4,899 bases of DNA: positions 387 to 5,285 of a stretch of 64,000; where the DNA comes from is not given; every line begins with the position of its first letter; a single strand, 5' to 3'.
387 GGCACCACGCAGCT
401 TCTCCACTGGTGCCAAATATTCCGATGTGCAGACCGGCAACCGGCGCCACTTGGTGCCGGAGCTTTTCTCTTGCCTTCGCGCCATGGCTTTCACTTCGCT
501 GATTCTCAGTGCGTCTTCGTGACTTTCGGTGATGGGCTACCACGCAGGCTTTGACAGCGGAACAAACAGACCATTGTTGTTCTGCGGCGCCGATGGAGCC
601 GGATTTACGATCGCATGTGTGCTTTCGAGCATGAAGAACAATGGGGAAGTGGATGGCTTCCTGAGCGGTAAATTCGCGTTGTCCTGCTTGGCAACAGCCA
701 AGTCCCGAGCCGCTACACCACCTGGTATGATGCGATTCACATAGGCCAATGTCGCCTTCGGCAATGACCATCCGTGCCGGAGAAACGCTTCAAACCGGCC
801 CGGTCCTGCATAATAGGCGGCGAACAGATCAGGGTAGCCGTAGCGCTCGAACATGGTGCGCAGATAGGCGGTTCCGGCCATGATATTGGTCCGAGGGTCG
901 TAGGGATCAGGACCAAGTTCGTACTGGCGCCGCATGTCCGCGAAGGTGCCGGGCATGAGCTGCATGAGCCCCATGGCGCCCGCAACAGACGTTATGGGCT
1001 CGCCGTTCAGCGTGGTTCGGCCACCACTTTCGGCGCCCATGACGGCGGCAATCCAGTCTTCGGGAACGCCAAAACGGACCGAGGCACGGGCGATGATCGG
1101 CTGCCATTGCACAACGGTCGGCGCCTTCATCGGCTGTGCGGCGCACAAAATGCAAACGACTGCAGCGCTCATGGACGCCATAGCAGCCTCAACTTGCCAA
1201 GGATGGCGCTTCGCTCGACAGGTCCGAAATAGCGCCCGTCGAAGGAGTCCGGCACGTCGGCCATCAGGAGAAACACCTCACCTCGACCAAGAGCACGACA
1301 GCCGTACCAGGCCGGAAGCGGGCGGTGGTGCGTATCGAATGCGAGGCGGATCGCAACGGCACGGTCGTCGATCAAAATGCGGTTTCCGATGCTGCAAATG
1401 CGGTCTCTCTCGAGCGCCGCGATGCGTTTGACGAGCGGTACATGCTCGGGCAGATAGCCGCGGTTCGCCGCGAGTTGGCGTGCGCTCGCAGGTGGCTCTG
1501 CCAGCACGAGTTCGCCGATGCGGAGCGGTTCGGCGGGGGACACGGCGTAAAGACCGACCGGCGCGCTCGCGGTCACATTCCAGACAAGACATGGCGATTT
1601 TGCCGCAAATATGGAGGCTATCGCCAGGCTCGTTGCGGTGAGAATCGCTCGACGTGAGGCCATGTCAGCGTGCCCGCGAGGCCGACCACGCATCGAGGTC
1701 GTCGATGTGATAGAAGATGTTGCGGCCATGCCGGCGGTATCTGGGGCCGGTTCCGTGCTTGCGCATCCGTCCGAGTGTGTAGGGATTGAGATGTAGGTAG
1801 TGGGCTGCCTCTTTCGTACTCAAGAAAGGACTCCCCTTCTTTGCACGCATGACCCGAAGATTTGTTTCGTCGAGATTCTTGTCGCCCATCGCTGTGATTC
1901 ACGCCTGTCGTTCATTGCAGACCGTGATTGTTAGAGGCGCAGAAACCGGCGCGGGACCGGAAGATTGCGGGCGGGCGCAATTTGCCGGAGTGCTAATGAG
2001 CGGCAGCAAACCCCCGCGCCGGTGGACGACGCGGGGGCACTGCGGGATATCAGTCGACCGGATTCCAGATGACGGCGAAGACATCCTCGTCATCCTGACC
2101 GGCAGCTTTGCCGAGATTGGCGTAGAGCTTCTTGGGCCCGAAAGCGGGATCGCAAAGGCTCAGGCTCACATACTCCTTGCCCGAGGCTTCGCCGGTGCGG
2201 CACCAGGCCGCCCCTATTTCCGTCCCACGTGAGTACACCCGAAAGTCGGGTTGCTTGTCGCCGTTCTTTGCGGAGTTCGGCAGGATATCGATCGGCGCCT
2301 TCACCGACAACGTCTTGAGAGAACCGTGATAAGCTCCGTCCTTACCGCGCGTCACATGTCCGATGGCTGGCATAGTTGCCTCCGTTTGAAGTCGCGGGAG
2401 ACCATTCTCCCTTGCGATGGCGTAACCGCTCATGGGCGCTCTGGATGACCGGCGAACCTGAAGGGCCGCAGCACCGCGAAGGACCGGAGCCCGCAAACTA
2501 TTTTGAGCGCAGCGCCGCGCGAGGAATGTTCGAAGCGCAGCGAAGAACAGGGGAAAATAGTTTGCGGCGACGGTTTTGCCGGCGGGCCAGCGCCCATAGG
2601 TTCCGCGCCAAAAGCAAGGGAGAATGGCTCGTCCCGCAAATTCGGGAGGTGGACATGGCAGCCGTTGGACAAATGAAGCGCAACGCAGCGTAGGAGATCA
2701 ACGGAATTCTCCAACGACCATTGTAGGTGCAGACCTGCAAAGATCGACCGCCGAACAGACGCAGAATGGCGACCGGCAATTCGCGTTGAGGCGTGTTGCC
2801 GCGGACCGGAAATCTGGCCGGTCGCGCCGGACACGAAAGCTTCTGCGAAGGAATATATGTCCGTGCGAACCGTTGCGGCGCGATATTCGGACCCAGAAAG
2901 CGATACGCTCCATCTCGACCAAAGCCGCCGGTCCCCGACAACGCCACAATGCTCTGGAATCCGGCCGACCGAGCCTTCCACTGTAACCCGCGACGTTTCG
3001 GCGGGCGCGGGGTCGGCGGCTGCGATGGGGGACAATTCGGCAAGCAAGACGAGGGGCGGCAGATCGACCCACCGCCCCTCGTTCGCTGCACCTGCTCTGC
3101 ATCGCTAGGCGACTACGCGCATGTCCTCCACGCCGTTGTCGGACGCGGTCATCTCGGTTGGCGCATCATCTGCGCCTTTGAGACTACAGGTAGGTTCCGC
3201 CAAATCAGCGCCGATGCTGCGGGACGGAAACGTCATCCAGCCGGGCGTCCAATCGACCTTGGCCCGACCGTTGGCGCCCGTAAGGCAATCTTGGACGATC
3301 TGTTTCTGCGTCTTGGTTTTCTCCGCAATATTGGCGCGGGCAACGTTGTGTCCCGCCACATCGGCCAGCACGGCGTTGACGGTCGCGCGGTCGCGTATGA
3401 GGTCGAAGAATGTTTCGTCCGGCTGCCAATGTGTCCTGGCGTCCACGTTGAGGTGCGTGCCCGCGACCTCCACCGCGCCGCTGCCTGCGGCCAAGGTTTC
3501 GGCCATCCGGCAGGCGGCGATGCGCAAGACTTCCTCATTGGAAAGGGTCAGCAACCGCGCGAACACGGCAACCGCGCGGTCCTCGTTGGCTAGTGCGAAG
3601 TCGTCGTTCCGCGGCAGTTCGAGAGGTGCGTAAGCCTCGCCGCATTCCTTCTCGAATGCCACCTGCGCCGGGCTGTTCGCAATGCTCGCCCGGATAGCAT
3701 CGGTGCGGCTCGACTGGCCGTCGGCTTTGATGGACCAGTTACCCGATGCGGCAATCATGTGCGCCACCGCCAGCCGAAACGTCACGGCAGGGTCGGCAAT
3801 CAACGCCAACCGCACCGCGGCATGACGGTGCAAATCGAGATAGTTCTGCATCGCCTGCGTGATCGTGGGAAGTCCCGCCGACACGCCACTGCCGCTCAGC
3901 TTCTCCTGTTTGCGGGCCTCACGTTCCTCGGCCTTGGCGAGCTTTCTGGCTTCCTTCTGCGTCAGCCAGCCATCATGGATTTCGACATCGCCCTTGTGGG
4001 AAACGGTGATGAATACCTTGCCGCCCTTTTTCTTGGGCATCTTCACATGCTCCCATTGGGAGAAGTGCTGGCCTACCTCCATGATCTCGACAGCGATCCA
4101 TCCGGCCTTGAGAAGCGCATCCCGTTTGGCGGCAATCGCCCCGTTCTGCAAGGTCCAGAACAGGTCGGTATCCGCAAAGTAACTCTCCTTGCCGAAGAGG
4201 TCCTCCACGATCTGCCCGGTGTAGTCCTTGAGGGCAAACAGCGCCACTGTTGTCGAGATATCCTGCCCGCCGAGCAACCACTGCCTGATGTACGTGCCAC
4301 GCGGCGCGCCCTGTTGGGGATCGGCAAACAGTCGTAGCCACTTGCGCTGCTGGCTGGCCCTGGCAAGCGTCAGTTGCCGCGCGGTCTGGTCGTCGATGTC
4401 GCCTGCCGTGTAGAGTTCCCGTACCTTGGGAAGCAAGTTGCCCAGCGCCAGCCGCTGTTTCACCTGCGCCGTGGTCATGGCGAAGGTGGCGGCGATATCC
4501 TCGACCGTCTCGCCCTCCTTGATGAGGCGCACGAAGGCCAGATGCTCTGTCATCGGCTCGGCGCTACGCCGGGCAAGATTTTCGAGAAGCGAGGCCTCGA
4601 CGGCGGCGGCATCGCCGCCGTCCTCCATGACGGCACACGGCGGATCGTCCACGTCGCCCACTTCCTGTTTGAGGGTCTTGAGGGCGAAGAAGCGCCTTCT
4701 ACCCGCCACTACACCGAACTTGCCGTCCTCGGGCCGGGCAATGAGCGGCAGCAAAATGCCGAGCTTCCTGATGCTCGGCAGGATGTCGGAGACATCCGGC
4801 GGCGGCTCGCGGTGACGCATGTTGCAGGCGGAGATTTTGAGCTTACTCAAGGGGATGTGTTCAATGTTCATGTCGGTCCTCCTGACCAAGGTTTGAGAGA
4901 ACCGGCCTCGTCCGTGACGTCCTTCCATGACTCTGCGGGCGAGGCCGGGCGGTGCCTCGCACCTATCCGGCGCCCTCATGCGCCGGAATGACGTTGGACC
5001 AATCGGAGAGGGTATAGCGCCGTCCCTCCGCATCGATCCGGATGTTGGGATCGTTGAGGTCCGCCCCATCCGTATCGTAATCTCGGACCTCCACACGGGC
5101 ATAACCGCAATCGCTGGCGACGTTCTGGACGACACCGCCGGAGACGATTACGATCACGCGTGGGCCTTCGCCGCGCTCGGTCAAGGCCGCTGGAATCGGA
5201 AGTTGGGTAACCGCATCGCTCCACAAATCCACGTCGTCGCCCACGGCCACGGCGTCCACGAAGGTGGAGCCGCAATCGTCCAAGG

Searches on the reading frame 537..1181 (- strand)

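Call 33: search_protein_families(library=pfam, proteins=[window:537-1181:-])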
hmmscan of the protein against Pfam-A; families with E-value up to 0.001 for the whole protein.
window:537-1181:- (214 aa): 2 families
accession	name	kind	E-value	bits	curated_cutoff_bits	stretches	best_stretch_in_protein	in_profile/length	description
PF01464.25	SLT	-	5.2e-17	61.9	21.3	1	30-130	3-101/117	Transglycosylase SLT domain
PF13406.11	SLT_2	-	4.5e-06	26.5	24.3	0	63-82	149-168/292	Transglycosylase SLT domain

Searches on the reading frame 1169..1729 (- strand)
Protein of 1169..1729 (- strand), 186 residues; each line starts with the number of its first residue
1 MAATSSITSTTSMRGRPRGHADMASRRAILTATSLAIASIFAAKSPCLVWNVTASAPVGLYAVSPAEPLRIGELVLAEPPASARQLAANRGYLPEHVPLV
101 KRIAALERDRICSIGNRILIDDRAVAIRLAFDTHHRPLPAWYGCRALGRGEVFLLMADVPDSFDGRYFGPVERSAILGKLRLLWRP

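Call 33: search_protein_families(library=pfam, proteins=[window:1169-1729:-])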
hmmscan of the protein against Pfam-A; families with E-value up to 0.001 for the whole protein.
window:1169-1729:- (186 aa): 1 family
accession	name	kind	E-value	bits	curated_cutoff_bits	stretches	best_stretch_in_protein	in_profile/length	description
PF10502.14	Peptidase_S26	-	1.4e-20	74.4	22.9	1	29-184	10-167/168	Signal peptidase, peptidase S26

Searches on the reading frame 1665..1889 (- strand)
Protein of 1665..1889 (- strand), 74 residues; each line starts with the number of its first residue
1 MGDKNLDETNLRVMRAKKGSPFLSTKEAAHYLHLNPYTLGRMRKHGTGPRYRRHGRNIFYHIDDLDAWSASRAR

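Call 85: search_protein_families(library=pfam, proteins=[window:1665-1889:-], max_evalue=0.01)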
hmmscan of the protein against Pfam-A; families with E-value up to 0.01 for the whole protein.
window:1665-1889:- (74 aa): 1 family
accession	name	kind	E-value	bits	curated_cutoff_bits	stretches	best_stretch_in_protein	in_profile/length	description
PF12728.13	HTH_17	-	7.7e-10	39.3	27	1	22-70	1-48/51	Helix-turn-helix domain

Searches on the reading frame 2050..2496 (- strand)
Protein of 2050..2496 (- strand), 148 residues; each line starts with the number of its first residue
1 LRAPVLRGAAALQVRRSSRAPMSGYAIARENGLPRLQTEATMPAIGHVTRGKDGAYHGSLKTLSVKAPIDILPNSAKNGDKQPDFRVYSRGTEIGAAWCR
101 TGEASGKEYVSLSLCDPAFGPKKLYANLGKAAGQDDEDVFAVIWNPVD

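Call 85: search_protein_families(library=pfam, proteins=[window:2050-2496:-], max_evalue=0.01)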
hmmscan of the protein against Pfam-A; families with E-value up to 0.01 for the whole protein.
window:2050-2496:- (148 aa): 1 family
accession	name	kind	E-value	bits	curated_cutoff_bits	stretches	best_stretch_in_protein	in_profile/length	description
PF05284.17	DUF736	-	4.5e-25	87.9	22.1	1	45-146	2-98/99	Protein of unknown function (DUF736)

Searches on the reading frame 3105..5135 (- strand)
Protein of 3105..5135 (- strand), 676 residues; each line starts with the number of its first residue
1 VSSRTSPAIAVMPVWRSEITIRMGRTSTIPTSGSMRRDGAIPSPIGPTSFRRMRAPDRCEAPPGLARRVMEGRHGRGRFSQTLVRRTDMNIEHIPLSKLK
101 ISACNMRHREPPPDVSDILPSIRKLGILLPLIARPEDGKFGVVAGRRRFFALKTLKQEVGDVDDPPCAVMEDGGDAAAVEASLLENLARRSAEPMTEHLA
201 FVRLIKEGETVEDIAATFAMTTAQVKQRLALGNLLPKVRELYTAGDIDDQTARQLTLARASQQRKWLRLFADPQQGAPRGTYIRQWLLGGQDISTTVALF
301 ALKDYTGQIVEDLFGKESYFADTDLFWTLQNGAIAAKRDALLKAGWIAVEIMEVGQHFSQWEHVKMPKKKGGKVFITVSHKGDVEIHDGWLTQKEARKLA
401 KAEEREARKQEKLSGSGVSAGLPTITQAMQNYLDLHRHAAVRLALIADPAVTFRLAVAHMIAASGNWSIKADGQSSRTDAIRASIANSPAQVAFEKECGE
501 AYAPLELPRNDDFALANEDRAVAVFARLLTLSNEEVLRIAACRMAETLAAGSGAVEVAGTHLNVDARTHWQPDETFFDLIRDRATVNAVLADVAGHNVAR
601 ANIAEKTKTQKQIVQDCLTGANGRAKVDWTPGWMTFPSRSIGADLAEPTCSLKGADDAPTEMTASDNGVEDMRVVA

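Call 33: search_protein_families(library=pfam, proteins=[window:3105-5135:-])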
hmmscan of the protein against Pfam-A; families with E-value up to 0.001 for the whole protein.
window:3105-5135:- (676 aa): 2 families
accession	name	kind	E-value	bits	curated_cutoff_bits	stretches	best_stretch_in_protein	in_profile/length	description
PF02195.25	ParB_N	-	1.5e-07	31.8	26.3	1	90-187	2-94/95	ParB N-terminal domain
PF17762.8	HTH_ParB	-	0.00016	22.2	22.6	1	193-268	4-81/102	ParB HTH domain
